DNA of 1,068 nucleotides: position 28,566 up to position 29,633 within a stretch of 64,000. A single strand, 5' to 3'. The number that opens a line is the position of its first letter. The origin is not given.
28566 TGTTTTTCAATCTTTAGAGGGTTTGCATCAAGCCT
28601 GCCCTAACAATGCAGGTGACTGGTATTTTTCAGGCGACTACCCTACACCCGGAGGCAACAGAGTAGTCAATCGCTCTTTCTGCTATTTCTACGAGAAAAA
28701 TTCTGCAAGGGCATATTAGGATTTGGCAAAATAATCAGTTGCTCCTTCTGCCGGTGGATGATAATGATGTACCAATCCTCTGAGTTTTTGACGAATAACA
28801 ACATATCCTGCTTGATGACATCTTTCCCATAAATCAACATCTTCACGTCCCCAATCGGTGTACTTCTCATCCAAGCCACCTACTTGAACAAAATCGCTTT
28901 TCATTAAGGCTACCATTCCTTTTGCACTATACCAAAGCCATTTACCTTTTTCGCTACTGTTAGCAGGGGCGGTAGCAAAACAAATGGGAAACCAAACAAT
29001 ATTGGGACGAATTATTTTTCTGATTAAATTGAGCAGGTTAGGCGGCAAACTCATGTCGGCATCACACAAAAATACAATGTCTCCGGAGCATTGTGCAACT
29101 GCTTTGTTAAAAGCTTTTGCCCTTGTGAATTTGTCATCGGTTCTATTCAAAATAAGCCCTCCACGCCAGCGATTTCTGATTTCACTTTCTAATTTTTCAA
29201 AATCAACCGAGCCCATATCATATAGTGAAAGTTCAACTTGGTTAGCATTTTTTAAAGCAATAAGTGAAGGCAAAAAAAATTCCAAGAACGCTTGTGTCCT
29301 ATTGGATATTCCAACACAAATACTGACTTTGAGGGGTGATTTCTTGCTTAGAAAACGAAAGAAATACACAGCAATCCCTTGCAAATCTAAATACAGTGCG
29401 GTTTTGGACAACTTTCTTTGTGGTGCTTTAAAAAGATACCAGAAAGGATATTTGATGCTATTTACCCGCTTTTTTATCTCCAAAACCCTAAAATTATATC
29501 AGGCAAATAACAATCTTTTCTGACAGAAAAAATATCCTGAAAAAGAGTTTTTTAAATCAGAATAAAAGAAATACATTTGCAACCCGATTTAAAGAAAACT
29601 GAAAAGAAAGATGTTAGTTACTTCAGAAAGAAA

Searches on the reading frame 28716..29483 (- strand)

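Call 55: search_protein_families(library=pfam, proteins=[window:28716-29483:-], max_evalue=0.001)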
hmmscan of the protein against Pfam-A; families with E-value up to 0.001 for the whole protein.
window:28716-29483:- (255 aa): 4 families
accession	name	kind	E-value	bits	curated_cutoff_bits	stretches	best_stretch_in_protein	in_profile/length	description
PF05679.22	CHGN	-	3e-17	63.1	23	1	82-243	293-483/512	Chondroitin N-acetylgalactosaminyltransferase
PF02709.20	Glyco_transf_7C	-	2.4e-11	43.5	23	1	189-242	22-77/78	N-terminal domain of galactosyltransferase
PF10111.15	Glyco_tranf_2_2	-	4e-08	33.5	27.3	0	80-159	27-107/276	Glycosyltransferase like family 2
PF00535.33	Glycos_transf_2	-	2.6e-07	31.2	23.3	1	54-161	1-108/168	Glycosyl transferase family 2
